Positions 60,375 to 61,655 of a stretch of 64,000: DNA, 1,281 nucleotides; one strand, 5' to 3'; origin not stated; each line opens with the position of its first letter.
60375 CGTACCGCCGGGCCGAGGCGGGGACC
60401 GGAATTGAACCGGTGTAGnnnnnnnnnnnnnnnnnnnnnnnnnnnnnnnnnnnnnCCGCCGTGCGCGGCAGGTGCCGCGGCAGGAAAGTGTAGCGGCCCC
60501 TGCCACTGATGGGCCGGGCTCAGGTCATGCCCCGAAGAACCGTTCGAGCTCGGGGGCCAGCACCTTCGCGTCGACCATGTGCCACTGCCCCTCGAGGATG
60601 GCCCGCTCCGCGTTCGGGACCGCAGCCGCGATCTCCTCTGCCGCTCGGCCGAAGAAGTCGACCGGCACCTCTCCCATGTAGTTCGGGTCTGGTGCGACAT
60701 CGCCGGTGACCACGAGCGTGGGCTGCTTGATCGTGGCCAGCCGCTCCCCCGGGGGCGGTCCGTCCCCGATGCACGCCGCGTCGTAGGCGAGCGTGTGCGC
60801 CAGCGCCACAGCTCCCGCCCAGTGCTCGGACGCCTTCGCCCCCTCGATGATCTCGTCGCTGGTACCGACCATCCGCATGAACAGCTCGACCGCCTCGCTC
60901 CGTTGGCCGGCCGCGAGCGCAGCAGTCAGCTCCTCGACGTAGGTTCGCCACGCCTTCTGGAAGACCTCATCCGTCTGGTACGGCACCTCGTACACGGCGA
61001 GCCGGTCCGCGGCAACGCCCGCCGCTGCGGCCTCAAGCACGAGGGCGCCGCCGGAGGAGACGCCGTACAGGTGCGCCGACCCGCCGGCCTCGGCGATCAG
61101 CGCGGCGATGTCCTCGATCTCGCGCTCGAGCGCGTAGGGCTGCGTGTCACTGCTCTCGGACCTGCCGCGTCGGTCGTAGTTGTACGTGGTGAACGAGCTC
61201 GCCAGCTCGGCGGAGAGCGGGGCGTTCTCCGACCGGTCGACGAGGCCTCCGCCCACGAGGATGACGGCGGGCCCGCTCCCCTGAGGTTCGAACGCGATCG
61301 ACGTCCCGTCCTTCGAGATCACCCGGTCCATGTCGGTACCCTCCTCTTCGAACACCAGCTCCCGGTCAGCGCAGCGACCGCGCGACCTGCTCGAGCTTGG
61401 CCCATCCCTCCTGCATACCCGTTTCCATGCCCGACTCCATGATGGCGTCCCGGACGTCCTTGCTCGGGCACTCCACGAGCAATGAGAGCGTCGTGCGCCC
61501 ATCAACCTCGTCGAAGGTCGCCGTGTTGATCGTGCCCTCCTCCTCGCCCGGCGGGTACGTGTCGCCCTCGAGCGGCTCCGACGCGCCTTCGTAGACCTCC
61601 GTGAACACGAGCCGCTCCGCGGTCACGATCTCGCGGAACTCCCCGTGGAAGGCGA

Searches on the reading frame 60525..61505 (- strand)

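Call 75: search_protein_families(library=pfam, proteins=[window:60525-61505:-], max_evalue=0.001)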
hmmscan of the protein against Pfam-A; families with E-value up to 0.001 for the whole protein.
window:60525-61505:- (326 aa): 1 family
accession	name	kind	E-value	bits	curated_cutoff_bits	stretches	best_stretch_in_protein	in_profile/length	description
PF12697.13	Abhydrolase_6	-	3.2e-12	48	26.3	1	94-310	17-205/217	Alpha/beta hydrolase family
